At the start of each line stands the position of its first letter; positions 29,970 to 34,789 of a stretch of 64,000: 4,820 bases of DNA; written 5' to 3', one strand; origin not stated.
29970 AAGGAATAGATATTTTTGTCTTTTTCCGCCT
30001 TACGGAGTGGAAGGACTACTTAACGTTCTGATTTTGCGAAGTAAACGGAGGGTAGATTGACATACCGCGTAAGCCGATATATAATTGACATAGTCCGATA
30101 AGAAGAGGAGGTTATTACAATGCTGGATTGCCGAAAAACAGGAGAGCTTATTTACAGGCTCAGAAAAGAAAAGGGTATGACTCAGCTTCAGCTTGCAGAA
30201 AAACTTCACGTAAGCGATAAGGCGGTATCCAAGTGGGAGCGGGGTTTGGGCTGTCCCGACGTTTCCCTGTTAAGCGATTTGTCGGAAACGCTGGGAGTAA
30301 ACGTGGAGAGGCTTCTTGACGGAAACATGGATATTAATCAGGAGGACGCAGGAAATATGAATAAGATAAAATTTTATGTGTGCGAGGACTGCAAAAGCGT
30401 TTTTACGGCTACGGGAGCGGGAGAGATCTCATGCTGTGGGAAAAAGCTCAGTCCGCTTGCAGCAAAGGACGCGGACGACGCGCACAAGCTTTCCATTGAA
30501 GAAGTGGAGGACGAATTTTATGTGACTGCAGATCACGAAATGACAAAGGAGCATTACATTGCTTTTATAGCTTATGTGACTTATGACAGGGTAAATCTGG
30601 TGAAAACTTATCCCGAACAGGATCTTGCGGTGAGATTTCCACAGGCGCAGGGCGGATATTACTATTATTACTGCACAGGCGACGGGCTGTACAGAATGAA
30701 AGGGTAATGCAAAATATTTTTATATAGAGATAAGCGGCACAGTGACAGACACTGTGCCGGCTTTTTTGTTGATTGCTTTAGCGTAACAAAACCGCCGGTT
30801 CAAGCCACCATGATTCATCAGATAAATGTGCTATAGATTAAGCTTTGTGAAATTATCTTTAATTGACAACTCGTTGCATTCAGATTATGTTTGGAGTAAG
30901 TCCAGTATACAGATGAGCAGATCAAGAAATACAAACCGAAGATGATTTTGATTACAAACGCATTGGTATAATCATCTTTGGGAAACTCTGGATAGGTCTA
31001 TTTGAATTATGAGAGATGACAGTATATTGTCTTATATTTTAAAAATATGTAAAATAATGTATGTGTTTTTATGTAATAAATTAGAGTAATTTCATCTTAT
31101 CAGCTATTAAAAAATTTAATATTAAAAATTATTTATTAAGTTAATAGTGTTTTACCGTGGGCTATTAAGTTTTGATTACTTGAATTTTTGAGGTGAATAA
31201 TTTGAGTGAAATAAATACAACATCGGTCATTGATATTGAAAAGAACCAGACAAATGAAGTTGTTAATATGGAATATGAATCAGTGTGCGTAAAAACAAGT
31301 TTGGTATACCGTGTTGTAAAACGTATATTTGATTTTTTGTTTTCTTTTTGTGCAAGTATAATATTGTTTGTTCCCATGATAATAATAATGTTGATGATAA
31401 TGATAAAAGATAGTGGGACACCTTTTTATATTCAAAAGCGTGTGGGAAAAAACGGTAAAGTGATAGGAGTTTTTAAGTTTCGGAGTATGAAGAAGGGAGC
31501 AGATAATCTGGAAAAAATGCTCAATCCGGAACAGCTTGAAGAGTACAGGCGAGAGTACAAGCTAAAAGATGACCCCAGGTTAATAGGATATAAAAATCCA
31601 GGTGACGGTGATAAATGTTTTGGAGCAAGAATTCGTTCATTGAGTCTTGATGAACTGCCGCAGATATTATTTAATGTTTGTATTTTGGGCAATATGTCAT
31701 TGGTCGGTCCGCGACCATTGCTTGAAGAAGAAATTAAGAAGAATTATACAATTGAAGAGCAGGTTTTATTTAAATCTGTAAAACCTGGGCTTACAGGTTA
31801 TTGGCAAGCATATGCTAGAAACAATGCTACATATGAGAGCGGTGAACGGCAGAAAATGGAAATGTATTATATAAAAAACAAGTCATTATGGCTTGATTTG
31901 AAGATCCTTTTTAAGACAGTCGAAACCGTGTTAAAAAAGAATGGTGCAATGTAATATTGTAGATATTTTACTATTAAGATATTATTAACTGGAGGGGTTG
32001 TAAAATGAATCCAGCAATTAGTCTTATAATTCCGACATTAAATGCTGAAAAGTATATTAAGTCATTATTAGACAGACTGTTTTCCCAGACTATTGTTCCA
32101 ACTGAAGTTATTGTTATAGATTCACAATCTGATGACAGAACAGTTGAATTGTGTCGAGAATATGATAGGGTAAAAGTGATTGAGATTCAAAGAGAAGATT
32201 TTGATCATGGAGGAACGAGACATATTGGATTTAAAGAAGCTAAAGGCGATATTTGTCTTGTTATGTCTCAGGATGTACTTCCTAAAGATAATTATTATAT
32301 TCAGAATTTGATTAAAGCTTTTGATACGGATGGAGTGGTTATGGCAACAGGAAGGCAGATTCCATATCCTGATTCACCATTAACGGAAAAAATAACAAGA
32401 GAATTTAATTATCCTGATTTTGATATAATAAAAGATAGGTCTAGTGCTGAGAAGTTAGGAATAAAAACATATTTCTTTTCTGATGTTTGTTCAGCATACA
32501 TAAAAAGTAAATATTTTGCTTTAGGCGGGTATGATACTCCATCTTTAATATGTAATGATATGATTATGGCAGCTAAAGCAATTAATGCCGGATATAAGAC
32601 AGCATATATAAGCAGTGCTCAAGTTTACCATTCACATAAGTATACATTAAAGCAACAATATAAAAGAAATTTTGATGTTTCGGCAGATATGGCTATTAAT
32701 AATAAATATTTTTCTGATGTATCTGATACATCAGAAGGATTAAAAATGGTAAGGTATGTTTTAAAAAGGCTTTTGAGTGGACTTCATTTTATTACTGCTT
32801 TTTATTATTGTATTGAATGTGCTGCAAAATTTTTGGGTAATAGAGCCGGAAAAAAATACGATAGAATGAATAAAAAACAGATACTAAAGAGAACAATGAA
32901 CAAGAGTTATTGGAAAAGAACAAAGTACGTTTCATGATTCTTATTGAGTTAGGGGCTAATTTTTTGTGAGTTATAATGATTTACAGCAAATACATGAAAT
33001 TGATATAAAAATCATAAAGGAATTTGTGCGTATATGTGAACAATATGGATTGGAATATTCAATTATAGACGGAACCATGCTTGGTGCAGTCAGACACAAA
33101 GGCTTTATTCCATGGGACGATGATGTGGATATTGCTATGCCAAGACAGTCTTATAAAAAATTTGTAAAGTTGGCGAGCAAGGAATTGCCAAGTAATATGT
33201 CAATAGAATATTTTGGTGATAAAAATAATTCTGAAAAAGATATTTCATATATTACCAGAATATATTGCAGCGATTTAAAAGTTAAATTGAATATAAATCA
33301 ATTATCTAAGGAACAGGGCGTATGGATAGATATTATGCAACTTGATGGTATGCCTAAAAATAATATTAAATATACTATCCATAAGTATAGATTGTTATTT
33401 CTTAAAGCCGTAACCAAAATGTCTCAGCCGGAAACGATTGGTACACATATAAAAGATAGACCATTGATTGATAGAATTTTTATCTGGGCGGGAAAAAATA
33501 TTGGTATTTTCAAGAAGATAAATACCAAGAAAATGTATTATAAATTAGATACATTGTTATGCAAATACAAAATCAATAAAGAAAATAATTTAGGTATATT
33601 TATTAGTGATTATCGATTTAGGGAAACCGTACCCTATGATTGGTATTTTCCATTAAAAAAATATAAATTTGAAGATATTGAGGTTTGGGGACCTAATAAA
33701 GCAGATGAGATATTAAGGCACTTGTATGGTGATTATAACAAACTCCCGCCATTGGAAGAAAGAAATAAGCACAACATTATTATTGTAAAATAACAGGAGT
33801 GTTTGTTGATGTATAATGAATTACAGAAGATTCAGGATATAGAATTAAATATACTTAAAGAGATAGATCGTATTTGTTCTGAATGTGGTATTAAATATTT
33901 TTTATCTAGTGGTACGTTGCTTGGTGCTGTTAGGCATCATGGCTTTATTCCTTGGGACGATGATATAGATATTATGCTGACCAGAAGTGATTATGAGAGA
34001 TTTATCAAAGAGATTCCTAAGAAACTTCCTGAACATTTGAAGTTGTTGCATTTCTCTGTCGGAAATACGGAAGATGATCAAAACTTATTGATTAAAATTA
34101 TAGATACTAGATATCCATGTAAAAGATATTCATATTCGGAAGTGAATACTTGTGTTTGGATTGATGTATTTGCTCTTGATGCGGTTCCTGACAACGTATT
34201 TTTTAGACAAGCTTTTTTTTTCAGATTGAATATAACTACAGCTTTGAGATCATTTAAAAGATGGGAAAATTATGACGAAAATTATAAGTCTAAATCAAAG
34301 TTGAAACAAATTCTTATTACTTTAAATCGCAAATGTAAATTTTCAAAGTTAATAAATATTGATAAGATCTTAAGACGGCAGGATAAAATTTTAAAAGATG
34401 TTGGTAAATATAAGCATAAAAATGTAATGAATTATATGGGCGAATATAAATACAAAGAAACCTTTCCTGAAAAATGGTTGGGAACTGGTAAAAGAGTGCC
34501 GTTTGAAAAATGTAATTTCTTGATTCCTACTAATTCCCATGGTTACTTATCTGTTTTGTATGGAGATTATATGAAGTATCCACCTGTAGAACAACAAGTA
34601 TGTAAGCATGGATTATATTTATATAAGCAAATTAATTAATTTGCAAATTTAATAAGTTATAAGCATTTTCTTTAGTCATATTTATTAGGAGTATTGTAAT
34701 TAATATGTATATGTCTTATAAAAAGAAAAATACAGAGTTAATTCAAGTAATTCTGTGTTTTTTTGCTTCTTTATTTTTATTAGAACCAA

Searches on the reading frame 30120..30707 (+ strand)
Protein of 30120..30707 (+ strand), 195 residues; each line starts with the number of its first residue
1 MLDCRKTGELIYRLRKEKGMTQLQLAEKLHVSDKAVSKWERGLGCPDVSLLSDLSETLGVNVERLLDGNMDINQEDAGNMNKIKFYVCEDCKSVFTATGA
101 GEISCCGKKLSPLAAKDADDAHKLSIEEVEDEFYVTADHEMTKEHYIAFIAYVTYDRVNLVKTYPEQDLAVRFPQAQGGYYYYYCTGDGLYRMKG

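Call 3: search_protein_families(library=pfam, proteins=[window:30120-30707:+], max_evalue=0.001)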
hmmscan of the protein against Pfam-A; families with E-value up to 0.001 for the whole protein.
window:30120-30707:+ (195 aa): 3 families
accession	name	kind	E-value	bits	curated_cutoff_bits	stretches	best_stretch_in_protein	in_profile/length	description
PF01381.28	HTH_3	-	8e-16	58.3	23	1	11-63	1-53/55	Helix-turn-helix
PF12844.13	HTH_19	-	4.6e-09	36.5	30.2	1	8-69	1-62/64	Helix-turn-helix domain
PF13560.12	HTH_31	-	2.7e-07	31.2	27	1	9-63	4-59/64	Helix-turn-helix domain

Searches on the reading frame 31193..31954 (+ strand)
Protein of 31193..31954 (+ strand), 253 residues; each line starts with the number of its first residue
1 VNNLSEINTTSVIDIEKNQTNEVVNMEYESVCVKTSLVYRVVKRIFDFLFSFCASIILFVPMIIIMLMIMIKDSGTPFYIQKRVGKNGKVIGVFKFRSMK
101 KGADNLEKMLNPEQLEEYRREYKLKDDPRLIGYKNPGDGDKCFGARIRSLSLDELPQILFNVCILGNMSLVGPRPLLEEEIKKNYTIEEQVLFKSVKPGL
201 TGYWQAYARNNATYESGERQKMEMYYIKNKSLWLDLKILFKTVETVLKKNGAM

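Call 3: search_protein_families(library=pfam, proteins=[window:31193-31954:+], max_evalue=0.001)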
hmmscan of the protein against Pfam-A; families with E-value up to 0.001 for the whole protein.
window:31193-31954:+ (253 aa): 1 family
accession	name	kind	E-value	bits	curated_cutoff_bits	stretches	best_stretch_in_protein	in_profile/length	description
PF02397.22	Bac_transf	-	5.5e-50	169.8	27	1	43-248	1-179/179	Bacterial sugar transferase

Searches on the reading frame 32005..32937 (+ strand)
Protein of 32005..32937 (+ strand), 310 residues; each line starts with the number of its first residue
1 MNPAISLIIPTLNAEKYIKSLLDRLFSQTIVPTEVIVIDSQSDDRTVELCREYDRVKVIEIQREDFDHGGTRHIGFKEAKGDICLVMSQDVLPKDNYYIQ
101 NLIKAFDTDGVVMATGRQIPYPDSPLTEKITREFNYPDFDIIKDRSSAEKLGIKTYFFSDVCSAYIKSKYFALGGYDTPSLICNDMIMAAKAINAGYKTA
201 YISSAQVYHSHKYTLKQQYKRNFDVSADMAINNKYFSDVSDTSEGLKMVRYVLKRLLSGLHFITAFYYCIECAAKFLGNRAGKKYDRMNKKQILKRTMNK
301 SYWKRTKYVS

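Call 3: search_protein_families(library=pfam, proteins=[window:32005-32937:+], max_evalue=0.001)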
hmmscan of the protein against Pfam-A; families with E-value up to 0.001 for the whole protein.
window:32005-32937:+ (310 aa): 2 families
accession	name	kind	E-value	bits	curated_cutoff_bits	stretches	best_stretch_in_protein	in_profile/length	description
PF00535.33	Glycos_transf_2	-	2.9e-25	89.6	23.3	1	6-168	1-162/168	Glycosyl transferase family 2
PF13641.12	Glyco_tranf_2_3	-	1.3e-14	55.2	27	1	3-222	1-224/230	Glycosyltransferase like family 2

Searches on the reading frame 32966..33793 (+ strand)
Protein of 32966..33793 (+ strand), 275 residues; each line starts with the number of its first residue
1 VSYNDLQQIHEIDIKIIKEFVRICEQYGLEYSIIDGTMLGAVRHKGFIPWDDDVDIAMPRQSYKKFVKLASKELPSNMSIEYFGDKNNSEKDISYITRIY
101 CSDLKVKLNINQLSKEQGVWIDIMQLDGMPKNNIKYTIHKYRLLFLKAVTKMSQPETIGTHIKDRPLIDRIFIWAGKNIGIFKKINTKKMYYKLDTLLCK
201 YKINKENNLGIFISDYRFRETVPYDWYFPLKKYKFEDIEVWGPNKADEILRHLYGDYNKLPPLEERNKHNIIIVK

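Call 3: search_protein_families(library=pfam, proteins=[window:32966-33793:+], max_evalue=0.001)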
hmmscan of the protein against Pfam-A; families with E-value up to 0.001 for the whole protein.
window:32966-33793:+ (275 aa): 1 family
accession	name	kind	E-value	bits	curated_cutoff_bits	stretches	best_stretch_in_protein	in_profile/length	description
PF04991.19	LicD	-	4.4e-49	168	22.6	1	24-255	1-227/227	LicD family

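Call 5: search_protein_families(library=ncbifam, proteins=[window:32966-33793:+], max_evalue=0.001)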
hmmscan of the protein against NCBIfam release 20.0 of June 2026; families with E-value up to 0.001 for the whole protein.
window:32966-33793:+ (275 aa): 1 family
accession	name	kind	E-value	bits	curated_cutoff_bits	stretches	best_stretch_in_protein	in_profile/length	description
NF045866.1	GGPL_Ptran_Mf1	equivalog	5.9e-21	75.7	225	1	14-268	6-232/240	diacylglycerol cholinephosphotransferase Mf1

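Call 40: search_solved_structures(query=window:32966-33793:+, max_evalue=0.01, show_alignments=1)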
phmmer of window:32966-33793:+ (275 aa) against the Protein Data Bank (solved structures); distinct sequences matched with E-value up to 0.01: 1.
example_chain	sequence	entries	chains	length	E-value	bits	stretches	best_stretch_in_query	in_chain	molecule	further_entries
6kaj_A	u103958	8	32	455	0.00053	22.7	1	20-61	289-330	Fukutin-related protein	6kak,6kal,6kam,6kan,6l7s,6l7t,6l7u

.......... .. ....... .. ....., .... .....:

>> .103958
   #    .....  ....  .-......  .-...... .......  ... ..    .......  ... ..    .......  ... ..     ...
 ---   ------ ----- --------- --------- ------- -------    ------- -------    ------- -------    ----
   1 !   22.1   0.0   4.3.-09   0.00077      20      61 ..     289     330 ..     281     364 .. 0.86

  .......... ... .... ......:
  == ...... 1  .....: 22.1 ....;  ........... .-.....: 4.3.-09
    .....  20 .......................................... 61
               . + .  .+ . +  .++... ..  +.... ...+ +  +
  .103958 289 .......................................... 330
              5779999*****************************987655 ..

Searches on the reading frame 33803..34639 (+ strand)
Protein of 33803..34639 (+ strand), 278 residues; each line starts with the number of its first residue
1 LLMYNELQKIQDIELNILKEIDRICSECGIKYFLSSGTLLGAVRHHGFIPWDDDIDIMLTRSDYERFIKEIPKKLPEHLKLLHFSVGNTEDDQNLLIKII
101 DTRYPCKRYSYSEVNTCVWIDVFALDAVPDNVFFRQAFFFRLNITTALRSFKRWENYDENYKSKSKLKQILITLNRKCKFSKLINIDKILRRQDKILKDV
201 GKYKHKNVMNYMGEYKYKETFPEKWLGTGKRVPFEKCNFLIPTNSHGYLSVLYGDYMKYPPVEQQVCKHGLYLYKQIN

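Call 3: search_protein_families(library=pfam, proteins=[window:33803-34639:+], max_evalue=0.001)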
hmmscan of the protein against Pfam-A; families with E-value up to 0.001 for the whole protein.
window:33803-34639:+ (278 aa): 1 family
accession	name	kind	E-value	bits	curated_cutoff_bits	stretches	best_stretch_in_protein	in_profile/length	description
PF04991.19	LicD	-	5.1e-44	151.5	22.6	1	25-254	1-227/227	LicD family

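Call 5: search_protein_families(library=ncbifam, proteins=[window:33803-34639:+], max_evalue=0.001)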
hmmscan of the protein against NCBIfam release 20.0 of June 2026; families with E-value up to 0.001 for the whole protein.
window:33803-34639:+ (278 aa): 1 family
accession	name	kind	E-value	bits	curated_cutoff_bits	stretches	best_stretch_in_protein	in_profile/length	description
NF045866.1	GGPL_Ptran_Mf1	equivalog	2.1e-20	73.9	225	1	14-272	5-237/240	diacylglycerol cholinephosphotransferase Mf1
